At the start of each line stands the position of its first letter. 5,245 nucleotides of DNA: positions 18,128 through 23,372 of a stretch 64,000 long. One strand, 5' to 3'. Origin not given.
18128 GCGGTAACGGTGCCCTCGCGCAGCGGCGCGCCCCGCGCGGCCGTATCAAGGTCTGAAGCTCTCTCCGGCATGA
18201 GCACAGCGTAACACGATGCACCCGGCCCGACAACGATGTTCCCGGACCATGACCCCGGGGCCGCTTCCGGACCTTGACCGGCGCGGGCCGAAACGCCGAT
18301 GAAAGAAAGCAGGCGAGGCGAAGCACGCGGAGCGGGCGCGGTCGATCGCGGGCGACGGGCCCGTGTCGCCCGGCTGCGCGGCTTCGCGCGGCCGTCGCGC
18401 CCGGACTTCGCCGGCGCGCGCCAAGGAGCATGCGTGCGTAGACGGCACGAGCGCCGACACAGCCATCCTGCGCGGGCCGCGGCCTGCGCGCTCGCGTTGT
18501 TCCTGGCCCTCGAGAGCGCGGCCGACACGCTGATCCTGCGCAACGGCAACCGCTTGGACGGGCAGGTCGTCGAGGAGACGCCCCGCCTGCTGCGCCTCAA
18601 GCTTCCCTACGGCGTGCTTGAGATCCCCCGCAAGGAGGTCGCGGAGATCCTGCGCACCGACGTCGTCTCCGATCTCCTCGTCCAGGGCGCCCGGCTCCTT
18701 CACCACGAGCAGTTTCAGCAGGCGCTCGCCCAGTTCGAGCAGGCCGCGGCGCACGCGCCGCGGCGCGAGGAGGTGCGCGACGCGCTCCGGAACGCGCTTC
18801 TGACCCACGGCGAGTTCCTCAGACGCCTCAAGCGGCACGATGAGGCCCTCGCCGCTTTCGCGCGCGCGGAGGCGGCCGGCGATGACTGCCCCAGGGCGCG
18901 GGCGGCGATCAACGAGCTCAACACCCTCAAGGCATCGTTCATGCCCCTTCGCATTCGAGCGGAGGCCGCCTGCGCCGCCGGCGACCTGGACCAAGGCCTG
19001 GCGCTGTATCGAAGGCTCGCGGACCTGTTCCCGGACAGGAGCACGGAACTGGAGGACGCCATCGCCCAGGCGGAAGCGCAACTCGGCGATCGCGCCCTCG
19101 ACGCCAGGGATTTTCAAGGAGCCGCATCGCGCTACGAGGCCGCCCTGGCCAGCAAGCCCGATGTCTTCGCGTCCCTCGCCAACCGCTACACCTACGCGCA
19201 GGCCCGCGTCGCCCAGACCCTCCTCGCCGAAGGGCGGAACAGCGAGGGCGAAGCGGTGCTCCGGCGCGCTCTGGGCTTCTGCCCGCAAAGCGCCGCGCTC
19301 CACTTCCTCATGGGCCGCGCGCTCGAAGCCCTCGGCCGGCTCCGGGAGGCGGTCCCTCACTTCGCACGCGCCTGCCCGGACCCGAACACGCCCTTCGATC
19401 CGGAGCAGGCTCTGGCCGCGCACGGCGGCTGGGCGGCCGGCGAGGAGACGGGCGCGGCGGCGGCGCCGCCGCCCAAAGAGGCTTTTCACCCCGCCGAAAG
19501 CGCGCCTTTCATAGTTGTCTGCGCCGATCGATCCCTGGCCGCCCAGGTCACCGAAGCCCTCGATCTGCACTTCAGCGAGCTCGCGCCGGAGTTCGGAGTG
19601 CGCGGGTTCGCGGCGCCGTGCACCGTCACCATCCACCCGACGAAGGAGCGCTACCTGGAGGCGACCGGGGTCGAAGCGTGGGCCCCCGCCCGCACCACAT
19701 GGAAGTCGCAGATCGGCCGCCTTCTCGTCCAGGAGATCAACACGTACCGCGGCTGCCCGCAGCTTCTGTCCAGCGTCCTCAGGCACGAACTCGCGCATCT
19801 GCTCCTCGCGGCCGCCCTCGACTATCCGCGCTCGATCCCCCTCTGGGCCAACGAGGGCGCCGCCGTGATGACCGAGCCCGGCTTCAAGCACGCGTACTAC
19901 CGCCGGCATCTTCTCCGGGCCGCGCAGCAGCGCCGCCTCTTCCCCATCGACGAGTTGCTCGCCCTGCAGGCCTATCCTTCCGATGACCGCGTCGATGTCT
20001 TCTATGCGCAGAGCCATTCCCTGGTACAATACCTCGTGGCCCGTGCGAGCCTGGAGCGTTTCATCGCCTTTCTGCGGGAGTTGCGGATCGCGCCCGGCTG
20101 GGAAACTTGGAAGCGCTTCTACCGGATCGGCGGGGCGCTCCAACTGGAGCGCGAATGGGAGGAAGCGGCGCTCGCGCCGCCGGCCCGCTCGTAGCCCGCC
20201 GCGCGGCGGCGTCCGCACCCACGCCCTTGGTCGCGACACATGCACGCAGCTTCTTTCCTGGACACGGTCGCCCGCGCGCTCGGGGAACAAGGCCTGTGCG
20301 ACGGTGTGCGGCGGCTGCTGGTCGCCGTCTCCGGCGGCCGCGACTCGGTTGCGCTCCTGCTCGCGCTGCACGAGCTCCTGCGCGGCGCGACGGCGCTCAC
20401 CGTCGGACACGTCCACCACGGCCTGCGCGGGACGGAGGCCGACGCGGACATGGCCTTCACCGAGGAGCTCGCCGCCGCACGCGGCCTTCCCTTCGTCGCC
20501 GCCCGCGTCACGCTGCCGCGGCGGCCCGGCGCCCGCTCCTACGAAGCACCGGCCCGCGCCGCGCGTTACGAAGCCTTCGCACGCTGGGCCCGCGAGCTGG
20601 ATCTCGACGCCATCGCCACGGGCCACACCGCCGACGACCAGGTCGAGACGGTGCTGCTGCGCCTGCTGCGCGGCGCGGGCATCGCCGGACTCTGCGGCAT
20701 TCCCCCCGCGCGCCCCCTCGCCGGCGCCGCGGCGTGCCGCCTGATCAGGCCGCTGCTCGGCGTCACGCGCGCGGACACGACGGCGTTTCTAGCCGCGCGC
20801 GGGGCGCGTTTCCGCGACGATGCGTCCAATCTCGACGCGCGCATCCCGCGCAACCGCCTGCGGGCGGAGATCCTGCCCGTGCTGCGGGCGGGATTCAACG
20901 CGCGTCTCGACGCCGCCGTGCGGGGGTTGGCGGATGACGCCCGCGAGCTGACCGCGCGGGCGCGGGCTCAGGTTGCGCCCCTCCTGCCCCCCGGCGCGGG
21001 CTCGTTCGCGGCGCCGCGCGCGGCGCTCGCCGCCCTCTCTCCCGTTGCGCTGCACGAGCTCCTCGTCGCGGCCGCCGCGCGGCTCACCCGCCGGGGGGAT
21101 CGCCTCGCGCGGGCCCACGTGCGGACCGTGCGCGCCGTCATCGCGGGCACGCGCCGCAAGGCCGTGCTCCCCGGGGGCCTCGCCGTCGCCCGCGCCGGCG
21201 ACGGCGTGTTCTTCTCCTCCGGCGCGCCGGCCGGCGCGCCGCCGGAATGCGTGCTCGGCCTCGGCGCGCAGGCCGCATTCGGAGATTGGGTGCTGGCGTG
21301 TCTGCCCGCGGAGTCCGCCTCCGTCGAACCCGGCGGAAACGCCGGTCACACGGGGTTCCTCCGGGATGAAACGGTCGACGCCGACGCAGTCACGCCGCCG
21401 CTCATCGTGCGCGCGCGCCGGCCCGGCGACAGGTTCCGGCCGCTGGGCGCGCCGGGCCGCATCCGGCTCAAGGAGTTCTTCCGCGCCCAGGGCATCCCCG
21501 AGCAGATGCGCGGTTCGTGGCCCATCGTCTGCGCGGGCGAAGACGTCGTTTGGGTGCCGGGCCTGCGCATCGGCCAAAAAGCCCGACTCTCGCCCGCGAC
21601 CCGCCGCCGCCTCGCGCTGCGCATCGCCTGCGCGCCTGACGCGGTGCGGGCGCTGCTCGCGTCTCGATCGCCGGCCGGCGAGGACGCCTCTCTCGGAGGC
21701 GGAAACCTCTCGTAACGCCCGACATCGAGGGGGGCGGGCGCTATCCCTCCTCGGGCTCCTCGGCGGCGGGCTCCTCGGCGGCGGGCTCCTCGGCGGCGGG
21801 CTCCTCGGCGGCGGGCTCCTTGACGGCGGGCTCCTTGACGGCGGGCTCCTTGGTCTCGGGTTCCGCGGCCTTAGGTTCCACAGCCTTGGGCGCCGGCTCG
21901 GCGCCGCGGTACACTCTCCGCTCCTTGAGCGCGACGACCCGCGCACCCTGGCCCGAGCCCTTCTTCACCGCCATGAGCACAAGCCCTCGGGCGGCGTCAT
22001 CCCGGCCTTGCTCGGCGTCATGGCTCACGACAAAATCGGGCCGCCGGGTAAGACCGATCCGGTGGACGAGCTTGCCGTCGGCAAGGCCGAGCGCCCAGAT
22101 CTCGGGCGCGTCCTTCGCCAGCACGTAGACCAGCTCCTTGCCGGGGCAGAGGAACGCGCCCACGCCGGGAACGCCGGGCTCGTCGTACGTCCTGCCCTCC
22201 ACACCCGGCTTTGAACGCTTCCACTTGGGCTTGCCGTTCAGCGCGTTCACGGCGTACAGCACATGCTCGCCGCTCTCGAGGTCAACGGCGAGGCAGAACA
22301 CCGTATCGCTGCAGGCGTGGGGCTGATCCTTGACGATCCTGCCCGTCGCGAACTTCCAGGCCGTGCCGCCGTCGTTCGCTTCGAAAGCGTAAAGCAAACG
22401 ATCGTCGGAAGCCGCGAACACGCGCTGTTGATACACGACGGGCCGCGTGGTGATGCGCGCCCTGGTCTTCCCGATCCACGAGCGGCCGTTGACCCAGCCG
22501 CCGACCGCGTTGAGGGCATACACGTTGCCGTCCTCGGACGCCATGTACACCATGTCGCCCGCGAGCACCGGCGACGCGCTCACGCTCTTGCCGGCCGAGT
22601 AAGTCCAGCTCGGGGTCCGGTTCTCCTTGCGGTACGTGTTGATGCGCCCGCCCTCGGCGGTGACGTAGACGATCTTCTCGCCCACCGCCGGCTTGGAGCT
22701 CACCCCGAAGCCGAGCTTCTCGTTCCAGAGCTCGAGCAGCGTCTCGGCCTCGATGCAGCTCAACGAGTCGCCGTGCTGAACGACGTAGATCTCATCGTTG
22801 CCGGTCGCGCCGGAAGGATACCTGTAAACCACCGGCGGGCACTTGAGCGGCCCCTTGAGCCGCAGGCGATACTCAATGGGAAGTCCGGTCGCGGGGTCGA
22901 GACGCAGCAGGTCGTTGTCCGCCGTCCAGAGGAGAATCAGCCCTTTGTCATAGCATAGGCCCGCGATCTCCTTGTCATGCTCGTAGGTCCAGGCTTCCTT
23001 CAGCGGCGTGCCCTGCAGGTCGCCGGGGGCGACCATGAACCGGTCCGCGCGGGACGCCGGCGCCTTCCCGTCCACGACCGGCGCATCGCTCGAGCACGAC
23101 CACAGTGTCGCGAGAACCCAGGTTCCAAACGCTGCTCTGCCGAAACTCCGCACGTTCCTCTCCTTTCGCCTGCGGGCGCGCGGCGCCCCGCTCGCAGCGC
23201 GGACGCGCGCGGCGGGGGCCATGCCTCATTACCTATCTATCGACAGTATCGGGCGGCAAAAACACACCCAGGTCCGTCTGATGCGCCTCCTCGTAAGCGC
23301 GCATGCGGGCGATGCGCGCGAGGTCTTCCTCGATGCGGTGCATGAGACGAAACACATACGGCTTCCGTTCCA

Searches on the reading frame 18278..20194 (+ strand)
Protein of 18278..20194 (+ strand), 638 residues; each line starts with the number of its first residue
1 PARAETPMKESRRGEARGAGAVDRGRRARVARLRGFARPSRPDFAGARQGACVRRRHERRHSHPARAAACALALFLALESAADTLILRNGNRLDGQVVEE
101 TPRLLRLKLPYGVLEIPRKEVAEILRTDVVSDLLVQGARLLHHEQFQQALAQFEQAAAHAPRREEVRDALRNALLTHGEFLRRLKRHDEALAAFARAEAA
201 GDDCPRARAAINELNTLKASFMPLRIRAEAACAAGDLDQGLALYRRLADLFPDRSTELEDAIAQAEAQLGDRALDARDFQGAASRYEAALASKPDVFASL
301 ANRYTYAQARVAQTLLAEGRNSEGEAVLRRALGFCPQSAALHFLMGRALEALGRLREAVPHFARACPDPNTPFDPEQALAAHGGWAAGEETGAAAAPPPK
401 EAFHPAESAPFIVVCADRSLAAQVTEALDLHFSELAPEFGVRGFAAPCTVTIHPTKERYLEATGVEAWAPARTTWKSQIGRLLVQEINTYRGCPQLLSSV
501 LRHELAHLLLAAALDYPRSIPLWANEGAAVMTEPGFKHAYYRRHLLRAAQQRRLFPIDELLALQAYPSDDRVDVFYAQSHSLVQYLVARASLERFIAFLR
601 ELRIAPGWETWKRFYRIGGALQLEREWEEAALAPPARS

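Call 39: search_protein_families(library=pfam, proteins=[window:18278-20194:+], max_evalue=0.001)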
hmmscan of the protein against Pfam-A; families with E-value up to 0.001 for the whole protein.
window:18278-20194:+ (638 aa): 8 families
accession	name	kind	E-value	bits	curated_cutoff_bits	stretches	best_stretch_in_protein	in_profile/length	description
PF13428.12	TPR_14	-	4.8e-11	42.6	23.5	0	308-347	4-43/44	Tetratricopeptide repeat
PF14559.12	TPR_19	-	4.6e-09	36.9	25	0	315-359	1-45/68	Tetratricopeptide repeat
PF13485.12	Peptidase_MA_2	-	9.4e-09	35.8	32.4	1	502-603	71-171/201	Peptidase MA superfamily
PF13424.12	TPR_12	-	6.7e-08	33.1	30.1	0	311-366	9-72/77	Tetratricopeptide repeat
PF07719.23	TPR_2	-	6.9e-08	32.5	27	0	339-365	1-27/34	Tetratricopeptide repeat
PF13432.12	TPR_16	-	2.4e-05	25.1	32.7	1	312-375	4-65/65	Tetratricopeptide repeat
PF13181.12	TPR_8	-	8e-05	22.9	25.7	0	341-365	3-27/34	Tetratricopeptide repeat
PF23300.3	HEAT_Nup120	-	0.00035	20.9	29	0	327-365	14-52/170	Nucleoporin Nup120, HEAT repeats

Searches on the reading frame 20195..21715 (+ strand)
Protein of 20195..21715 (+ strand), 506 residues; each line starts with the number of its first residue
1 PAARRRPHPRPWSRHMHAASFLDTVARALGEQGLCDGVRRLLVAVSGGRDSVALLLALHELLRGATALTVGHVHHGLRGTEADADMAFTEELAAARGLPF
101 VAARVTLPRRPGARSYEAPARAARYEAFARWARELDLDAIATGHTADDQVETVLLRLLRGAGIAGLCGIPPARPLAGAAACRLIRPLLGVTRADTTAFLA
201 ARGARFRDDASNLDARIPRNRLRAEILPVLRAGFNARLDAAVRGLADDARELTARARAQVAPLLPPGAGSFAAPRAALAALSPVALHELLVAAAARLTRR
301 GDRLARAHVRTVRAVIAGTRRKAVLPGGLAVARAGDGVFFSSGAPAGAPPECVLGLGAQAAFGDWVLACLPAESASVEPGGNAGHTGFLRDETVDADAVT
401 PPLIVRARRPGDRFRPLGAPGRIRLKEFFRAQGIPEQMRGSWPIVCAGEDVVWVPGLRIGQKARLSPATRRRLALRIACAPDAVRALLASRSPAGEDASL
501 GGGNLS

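Call 39: search_protein_families(library=pfam, proteins=[window:20195-21715:+], max_evalue=0.001)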
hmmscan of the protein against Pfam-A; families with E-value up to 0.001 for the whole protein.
window:20195-21715:+ (506 aa): 2 families
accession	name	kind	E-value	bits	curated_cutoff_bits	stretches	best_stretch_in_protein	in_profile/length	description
PF01171.26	ATP_bind_3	-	9.3e-44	149.8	27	1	41-224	2-181/182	PP-loop family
PF11734.13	TilS_C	-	1.8e-16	59.7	22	1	403-467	1-65/74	TilS substrate C-terminal domain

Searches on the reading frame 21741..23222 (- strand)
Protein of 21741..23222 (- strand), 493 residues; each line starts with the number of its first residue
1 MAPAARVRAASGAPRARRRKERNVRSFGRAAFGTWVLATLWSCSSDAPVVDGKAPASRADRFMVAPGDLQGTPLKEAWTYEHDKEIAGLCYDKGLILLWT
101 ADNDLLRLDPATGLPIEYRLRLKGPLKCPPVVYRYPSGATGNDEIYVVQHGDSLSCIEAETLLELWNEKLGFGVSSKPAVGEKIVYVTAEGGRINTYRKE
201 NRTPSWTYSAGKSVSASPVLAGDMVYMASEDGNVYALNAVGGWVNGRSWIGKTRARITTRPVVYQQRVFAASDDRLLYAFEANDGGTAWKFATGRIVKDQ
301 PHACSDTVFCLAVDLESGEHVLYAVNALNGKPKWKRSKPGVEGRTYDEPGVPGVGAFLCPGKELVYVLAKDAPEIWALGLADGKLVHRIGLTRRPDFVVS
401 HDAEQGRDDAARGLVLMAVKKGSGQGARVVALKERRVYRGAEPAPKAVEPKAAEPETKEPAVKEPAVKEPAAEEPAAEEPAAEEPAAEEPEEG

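Call 39: search_protein_families(library=pfam, proteins=[window:21741-23222:-], max_evalue=0.001)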
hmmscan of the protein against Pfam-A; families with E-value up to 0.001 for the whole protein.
window:21741-23222:- (493 aa): 3 families
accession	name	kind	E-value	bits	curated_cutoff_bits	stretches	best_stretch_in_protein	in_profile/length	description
PF13360.13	PQQ_2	-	6.1e-26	91.9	27.6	2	140-272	31-176/233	Outer membrane protein assembly factor BamB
PF13570.13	Beta-prop_ACSF4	-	2.4e-23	83.5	133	2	78-241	43-204/329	Beta-alanine-activating enzyme, beta-propeller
PF01011.28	PQQ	-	1.7e-05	24.2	26.7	0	209-297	44-146/595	Glucose/ethanol/alcohol dehydrogenase, beta-propeller domain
